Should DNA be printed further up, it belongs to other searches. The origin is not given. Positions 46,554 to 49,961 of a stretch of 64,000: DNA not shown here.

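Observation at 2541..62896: Family of at least 13 intergenic hairpin elements whose arms are tandem copies of 7-9-nt words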

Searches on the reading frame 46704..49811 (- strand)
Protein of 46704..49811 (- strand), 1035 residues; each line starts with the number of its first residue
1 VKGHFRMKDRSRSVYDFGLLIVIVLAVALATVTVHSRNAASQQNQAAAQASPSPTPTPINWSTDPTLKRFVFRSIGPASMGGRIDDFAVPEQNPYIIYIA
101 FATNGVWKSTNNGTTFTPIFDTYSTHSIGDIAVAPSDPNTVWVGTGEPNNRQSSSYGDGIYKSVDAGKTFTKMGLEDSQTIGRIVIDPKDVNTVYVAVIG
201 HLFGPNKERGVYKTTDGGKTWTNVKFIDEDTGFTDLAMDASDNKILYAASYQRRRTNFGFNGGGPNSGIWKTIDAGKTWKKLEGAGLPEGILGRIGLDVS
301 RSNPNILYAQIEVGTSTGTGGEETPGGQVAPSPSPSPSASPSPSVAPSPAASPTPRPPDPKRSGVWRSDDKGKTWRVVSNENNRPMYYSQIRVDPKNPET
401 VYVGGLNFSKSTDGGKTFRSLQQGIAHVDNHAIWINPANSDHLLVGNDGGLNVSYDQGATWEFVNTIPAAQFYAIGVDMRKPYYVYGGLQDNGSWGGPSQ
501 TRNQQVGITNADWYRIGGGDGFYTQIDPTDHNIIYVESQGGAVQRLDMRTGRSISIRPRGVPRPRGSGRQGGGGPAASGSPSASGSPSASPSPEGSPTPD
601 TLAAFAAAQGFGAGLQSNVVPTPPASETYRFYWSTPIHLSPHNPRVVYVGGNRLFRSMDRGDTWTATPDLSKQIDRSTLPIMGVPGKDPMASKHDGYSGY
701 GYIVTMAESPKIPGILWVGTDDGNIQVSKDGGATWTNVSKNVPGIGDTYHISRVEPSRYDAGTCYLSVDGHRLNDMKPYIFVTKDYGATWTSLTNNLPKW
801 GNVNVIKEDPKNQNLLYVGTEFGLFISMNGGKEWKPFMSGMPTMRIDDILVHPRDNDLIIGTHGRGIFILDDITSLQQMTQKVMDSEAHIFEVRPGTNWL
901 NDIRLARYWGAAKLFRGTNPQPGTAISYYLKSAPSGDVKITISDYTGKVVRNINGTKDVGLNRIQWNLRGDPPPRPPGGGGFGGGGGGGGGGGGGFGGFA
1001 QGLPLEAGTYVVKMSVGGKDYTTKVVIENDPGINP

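Call 69: search_protein_families(library=pfam, proteins=[window:46704-49811:-], max_evalue=0.00001)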
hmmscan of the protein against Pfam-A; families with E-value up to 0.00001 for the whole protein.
window:46704-49811:- (1035 aa): 3 families
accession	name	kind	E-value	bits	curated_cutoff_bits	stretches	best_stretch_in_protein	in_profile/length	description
PF15902.12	Sortilin-Vps10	-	2.6e-30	106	33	3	160-283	3-113/446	Sortilin, neurotensin receptor 3,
PF02012.26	BNR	-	1.4e-11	43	27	0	212-222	1-11/12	BNR/Asp-box repeat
PF13088.12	BNR_2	-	6.1e-08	32.8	31.4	0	654-799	84-208/277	BNR repeat-like domain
